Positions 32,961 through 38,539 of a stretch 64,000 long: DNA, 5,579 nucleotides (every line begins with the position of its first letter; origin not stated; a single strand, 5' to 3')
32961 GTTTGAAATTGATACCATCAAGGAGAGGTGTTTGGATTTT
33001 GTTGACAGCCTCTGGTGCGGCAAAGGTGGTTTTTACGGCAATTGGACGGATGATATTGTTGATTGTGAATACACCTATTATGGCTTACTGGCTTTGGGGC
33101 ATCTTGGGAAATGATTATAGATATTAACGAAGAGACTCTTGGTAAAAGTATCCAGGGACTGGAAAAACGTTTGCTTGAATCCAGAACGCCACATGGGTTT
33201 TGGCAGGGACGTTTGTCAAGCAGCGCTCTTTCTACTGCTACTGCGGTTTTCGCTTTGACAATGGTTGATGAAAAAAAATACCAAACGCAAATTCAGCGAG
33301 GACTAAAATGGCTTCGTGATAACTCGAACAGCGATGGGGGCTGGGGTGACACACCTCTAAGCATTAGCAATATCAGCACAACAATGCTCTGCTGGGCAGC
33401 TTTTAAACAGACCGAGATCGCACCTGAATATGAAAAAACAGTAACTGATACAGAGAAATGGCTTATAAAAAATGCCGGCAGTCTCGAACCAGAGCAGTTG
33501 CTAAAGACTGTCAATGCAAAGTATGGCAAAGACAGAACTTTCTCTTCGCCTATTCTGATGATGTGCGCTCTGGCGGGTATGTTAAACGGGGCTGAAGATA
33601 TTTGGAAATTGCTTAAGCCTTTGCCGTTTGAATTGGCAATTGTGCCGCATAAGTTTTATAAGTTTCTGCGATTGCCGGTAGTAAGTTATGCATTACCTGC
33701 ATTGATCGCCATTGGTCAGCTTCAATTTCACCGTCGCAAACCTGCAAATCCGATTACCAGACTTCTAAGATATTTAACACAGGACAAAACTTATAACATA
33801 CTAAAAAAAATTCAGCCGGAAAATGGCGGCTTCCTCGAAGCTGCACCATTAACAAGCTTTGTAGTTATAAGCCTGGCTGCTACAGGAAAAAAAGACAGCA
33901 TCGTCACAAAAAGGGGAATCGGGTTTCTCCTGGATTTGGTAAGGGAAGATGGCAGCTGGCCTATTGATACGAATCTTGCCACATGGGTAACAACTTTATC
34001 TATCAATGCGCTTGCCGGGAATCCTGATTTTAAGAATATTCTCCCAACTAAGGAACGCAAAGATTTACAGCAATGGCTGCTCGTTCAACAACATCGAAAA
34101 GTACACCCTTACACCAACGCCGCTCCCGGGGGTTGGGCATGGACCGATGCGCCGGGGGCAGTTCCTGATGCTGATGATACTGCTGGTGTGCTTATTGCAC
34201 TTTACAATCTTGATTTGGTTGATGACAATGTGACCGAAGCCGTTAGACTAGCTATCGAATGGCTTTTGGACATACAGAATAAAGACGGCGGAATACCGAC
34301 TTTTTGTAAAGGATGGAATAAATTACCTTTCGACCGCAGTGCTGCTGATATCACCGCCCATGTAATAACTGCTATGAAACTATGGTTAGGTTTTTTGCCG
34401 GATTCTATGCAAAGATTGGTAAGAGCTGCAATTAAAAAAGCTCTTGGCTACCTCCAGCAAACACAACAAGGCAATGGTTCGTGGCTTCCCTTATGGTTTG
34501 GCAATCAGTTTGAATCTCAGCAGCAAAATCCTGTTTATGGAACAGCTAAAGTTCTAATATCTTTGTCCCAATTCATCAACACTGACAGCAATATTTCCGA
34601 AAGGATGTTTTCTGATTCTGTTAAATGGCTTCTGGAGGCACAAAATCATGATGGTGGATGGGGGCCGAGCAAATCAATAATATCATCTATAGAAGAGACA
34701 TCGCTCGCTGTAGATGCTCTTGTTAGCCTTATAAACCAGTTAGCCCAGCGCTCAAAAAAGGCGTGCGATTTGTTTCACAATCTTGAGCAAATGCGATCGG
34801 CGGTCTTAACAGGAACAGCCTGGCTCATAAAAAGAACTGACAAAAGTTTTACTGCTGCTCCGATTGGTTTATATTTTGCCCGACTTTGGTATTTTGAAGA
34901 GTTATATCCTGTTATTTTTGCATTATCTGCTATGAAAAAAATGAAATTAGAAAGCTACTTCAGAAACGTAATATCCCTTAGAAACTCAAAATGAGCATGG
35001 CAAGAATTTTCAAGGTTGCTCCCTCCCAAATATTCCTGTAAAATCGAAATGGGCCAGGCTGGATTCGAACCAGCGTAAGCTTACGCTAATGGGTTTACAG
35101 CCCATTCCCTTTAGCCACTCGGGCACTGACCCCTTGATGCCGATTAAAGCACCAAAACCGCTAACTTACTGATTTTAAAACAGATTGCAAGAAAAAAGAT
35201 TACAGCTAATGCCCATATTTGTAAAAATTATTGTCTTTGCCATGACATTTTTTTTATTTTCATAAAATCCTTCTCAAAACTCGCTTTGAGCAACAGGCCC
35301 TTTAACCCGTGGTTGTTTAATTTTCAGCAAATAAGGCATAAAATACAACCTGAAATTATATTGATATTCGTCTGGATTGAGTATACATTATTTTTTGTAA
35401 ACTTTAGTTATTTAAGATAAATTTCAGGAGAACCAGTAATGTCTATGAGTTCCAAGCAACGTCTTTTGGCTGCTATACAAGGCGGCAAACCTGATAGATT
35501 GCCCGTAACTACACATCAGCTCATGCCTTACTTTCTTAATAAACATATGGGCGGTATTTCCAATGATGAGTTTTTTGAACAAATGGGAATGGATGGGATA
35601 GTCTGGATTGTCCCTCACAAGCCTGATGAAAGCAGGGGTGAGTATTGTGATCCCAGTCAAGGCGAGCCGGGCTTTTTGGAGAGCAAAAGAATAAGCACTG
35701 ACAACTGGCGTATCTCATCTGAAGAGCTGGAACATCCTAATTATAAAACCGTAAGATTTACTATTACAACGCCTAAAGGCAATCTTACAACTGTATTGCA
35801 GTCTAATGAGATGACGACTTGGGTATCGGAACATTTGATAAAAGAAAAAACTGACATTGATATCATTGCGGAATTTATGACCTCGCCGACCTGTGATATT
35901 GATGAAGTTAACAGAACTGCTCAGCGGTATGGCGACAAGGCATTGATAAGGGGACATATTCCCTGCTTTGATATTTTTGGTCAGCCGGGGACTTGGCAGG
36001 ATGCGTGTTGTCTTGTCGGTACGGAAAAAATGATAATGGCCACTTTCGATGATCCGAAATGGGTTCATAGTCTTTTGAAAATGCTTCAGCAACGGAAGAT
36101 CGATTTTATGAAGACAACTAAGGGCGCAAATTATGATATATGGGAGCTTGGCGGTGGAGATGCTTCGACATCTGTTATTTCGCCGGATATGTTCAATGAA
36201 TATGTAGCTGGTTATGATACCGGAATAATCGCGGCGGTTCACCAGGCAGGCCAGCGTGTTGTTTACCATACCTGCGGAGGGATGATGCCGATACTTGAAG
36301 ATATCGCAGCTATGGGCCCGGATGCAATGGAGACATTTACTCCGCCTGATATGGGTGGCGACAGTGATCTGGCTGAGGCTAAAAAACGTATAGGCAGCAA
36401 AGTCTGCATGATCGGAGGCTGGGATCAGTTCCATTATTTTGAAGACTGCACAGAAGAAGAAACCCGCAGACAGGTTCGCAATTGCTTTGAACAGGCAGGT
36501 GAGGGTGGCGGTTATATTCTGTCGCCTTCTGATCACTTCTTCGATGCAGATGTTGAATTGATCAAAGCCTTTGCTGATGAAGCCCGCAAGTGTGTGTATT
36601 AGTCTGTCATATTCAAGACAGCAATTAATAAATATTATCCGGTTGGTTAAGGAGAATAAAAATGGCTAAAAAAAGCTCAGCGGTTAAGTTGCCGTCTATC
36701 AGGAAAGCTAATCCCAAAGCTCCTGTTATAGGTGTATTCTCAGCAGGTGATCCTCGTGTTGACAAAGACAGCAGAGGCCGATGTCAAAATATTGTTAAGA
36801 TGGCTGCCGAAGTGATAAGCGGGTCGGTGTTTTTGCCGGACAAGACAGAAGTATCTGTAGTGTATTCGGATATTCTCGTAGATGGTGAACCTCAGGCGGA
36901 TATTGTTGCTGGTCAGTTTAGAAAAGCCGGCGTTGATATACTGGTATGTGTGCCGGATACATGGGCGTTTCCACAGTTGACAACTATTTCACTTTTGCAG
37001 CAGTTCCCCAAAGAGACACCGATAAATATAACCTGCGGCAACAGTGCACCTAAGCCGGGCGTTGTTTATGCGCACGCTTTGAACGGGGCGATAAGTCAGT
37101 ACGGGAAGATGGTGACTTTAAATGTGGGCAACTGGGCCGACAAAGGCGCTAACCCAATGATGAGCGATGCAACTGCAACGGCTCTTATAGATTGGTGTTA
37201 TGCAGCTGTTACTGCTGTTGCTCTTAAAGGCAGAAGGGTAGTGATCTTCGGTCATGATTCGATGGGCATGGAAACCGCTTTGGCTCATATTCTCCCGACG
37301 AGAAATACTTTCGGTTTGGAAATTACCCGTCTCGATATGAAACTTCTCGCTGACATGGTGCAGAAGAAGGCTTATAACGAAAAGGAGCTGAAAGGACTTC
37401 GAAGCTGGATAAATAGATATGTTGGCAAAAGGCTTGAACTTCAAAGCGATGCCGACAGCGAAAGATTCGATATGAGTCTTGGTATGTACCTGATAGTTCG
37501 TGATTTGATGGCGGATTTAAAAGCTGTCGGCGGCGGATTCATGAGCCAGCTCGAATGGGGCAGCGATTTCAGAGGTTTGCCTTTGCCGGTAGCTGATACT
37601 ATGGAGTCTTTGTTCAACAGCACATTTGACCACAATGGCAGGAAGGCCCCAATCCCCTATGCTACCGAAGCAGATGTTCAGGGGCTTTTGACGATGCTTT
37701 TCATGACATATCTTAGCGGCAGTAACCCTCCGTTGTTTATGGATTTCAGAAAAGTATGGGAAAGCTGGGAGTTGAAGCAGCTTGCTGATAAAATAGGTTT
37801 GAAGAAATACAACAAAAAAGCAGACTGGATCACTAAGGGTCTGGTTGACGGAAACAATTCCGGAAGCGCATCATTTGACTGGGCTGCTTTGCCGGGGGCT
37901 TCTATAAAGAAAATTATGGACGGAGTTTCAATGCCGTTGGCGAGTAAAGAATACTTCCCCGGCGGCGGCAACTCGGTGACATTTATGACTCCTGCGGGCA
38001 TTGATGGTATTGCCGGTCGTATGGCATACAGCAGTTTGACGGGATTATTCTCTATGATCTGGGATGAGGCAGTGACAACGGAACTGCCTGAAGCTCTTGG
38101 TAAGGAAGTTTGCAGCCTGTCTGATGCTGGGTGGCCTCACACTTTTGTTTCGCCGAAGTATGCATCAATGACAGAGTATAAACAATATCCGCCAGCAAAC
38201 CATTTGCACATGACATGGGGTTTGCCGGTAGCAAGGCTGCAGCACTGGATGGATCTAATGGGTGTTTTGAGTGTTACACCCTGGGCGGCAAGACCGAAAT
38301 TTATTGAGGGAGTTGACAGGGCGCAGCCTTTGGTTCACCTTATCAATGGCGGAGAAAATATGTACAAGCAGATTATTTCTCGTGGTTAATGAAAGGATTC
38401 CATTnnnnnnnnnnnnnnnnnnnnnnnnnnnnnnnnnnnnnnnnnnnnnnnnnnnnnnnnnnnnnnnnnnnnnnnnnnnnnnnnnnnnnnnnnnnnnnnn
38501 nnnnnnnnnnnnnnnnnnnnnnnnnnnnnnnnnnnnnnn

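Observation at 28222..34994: Non-canonical terpenoid block: ferredoxin, B12-radical-SAM, Cys-domain-polyprenyl synthase fusion, a small alpha/alpha-toroid protein and an SHC-like cyclase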

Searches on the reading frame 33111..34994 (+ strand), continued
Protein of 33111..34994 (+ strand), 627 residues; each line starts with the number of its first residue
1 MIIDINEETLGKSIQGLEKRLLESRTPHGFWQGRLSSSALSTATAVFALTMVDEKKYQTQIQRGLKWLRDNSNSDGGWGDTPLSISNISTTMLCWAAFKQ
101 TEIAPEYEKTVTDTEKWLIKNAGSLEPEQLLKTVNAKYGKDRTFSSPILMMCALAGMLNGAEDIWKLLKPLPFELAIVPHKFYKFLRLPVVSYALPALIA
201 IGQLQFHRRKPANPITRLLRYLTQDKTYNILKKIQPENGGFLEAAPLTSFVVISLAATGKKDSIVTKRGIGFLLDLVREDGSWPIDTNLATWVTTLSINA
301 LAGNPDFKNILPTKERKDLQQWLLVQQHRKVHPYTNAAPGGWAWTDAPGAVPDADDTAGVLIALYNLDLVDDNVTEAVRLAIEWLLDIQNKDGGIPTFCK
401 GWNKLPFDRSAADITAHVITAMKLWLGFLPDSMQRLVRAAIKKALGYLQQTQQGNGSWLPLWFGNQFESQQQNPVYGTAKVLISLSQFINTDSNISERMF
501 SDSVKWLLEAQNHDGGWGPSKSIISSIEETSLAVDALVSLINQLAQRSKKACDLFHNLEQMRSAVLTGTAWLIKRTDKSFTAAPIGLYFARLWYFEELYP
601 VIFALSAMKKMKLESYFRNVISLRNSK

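Call 10: find_encoding_contigs(protein=P0087, flank=10000, max_places=2)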
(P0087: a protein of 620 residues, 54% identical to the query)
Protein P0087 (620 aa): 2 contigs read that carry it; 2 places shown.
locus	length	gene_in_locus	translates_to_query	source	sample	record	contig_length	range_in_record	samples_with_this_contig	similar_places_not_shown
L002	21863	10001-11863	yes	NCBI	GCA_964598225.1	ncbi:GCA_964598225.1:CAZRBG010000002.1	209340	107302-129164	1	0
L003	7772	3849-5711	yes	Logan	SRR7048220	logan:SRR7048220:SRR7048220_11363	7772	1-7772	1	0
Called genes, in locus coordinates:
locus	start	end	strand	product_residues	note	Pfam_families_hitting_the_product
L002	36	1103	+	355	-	PF00990:GGDEF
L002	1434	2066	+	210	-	PF20360:DUF6655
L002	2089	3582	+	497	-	-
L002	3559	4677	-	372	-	PF01042:Ribonuc_L-PSP (weak)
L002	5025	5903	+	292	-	PF12837:Fer4_6 (faint)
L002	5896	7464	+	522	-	PF04055:Radical_SAM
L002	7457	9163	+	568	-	PF01976:DUF116, PF00348:polyprenyl_synt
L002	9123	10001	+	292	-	PF00432:Prenyltrans (weak)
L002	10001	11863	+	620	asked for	PF00432:Prenyltrans (faint), PF07678:TED_complement (faint), PF13243:SQHop_cyclase_C, PF13249:SQHop_cyclase_N, PF13243:SQHop_cyclase_C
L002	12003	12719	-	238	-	PF00977:His_biosynth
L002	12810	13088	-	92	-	-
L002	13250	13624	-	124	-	-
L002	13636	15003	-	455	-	PF00875:DNA_photolyase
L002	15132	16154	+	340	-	PF01156:IU_nuc_hydro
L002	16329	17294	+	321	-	PF00294:PfkB, PF08543:Phos_pyr_kin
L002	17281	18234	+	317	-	PF00532:Peripla_BP_1, PF13407:Peripla_BP_4, PF13458:Peripla_BP_6 (faint), PF13377:Peripla_BP_3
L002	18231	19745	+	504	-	PF00005:ABC_tran, PF13304:AAA_21 (faint), PF00005:ABC_tran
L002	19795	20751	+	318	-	PF02653:BPD_transp_2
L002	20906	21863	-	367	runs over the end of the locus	PF00111:Fer2, PF00970:FAD_binding_6, PF00175:NAD_binding_1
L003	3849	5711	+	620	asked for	PF00432:Prenyltrans (faint), PF07678:TED_complement (faint), PF13243:SQHop_cyclase_C, PF13249:SQHop_cyclase_N, PF13243:SQHop_cyclase_C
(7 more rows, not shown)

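Call 21: search_solved_structures(query=window:33111-34994:+, max_evalue=0.001, show_alignments=2)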
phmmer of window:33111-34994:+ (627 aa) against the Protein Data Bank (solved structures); distinct sequences matched with E-value up to 0.001: 10.
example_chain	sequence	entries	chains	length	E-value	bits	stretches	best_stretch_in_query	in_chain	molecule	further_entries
1gsz_A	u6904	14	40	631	2e-15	59.7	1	280-519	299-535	SQUALENE--HOPENE CYCLASE | SQUALENE-HOPENE CYCLASE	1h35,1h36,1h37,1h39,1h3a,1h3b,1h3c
2sqc_A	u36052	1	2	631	2.2e-14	56.2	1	280-519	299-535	SQUALENE-HOPENE CYCLASE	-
3sqc_A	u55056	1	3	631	2.2e-14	56.2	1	280-519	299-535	SQUALENE--HOPENE CYCLASE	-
7xq4_A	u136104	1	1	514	3.8e-05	25.7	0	340-537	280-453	SQHop_cyclase_C domain-containing protein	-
7xr7_A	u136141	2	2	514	0.00013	24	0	340-537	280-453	SQHop_cyclase_C domain-containing protein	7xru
8zg0_A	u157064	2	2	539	0.00015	23.8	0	340-537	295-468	Squalene cyclase C-terminal domain-containing protein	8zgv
8zg1_A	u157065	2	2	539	0.00015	23.8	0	340-537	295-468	Squalene cyclase C-terminal domain-containing protein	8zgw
7xqz_A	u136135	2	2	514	0.00036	22.5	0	350-537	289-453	SQHop_cyclase_C domain-containing protein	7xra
8zg5_A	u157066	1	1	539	0.0004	22.4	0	350-537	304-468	Squalene cyclase C-terminal domain-containing protein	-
5bp8_A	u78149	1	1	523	0.00075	21.5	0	347-537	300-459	Ent-copalyl diphosphate synthase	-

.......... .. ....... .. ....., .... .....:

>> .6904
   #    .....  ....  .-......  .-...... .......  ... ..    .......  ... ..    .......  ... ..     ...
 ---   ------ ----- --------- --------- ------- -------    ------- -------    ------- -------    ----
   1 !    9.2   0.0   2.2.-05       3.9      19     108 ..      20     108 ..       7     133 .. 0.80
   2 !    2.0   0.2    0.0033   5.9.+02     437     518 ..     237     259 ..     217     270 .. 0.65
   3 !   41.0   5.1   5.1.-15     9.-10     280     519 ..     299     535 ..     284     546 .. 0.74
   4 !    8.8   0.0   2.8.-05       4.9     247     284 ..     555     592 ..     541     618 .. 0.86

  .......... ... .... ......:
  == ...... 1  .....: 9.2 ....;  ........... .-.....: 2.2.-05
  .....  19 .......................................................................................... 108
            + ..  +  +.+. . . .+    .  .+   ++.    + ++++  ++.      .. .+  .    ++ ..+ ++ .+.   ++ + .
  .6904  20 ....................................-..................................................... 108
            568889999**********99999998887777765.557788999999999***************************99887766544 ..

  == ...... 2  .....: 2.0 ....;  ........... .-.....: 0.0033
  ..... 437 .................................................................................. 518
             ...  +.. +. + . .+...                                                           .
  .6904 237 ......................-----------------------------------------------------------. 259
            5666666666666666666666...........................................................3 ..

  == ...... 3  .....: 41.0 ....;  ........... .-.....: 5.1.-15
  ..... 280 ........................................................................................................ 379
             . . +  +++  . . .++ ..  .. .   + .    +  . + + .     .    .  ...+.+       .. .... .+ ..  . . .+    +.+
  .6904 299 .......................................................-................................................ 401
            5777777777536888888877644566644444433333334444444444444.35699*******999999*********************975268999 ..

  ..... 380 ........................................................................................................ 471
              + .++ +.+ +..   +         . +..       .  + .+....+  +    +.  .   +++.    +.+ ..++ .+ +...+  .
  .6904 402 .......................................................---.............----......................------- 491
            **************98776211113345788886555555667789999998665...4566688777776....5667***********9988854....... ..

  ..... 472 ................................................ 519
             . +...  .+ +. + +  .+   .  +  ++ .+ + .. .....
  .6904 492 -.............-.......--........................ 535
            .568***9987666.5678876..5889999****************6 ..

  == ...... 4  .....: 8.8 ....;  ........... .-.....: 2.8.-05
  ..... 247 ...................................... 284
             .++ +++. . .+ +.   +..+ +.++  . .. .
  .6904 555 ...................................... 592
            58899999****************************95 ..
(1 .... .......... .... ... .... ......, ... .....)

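Call 72: find_encoding_contigs(protein=P0001, flank=10000, max_places=2)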
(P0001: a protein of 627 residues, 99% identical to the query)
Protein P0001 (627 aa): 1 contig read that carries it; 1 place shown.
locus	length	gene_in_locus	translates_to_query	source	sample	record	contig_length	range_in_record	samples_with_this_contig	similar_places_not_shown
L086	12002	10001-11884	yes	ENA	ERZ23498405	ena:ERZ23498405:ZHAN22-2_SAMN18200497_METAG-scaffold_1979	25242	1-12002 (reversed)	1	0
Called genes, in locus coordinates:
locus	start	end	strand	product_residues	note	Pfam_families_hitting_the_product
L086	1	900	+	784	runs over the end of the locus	PF01257:2Fe-2S_thioredx, PF01512:Complex1_51K, PF10589:NADH_4Fe-4S, PF00037:Fer4 (weak), PF12838:Fer4_7, PF13187:Fer4_9 (weak), PF14697:Fer4_21, PF00037:Fer4, +1 more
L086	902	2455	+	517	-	PF13510:Fer2_4, PF14691:Fer4_20, PF07992:Pyr_redox_2, PF00890:FAD_binding_2 (faint), PF01266:DAO (weak), PF13450:NAD_binding_8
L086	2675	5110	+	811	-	PF01011:PQQ (faint), PF13360:PQQ_2, PF13570:Beta-prop_ACSF4 (weak), PF13360:PQQ_2, PF13570:Beta-prop_ACSF4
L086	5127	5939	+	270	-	PF13237:Fer4_10 (weak)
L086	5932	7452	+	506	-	PF04055:Radical_SAM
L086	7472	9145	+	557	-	PF01976:DUF116, PF00348:polyprenyl_synt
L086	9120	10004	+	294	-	PF00432:Prenyltrans (weak)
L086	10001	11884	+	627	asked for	PF00432:Prenyltrans (faint), PF13243:SQHop_cyclase_C, PF13249:SQHop_cyclase_N, PF07678:TED_complement (faint), PF09492:Pec_lyase (faint), PF13243:SQHop_cyclase_C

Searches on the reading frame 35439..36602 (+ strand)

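Call 4: search_protein_families(library=pfam, proteins=[window:35439-36602:+], max_evalue=0.01)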
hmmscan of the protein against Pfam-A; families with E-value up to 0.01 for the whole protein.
window:35439-36602:+ (387 aa): 1 family
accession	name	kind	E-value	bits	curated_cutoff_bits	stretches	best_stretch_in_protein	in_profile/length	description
PF01208.23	URO-D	-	3.6e-25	89.1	23.9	1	184-384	145-345/346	Uroporphyrinogen decarboxylase (URO-D)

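Call 5: search_protein_families(library=ncbifam, proteins=[window:35439-36602:+], max_evalue=0.01)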
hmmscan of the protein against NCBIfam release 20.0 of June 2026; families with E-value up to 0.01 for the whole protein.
window:35439-36602:+ (387 aa): 5 families
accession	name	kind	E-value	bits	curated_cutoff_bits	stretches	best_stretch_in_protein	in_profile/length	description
NF004889.0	PRK06252.1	subfamily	6.5e-18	64.8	244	1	189-363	152-313/340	methylcobalamin:coenzyme M methyltransferase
TIGR01463.1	mtaA_cmuA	subfamily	4.9e-16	58.9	235.4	1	189-363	151-315/340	MtaA/CmuA family methyltransferase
NF040654.1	MtaA_Meth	equivalog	6.2e-14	51.7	400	1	179-353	140-306/337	methylcobamide:CoM methyltransferase MtaA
NF041608.1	methylcob_mtaseMtbA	equivalog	7.8e-09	35.1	600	1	128-352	96-307/339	methylcobamide:CoM methyltransferase MtbA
TIGR01464.1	hemE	equivalog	2.6e-05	23.4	302.95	1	201-361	163-314/338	uroporphyrinogen decarboxylase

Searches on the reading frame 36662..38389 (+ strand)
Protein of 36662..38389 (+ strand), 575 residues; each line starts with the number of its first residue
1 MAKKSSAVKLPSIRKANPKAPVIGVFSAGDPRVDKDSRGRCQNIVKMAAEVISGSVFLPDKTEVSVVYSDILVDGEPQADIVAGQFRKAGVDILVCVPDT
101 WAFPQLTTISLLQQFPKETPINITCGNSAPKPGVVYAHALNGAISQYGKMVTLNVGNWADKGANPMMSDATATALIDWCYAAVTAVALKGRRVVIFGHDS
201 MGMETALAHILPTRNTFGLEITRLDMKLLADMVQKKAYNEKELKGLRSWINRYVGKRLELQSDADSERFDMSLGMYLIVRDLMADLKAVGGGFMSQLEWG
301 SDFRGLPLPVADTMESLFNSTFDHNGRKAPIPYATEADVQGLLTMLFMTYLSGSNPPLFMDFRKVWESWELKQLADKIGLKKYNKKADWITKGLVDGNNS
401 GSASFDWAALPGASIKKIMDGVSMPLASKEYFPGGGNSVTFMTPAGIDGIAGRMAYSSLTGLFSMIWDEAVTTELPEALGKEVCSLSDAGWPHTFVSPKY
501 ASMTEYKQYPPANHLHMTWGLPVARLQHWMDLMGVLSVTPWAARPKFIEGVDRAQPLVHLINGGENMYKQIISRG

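Call 4: search_protein_families(library=pfam, proteins=[window:36662-38389:+], max_evalue=0.01)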
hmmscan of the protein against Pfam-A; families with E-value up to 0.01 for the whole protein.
window:36662-38389:+ (575 aa): 3 families
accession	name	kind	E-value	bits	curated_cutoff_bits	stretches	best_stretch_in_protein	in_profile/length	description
PF07881.17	Fucose_iso_N1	-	1.3e-33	116.6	28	1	21-190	2-169/169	L-fucose isomerase, first N-terminal domain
PF07882.17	Fucose_iso_N2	-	7.3e-15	55.5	22.3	1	196-352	6-179/180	L-fucose isomerase, second N-terminal domain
PF02952.23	Fucose_iso_C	-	1.9e-05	24.7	29.3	1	399-535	3-137/143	L-fucose isomerase, C-terminal domain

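Call 5: search_protein_families(library=ncbifam, proteins=[window:36662-38389:+], max_evalue=0.01)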
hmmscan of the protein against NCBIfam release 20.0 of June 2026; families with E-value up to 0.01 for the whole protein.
window:36662-38389:+ (575 aa): 2 families
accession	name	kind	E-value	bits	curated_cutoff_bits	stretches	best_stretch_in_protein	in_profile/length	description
NF008220.0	PRK10991.1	equivalog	1.8e-40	139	775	1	40-508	29-516/591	L-fucose isomerase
TIGR01089.1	fucI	equivalog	1.3e-30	106.3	850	1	40-507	26-512/587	L-fucose isomerase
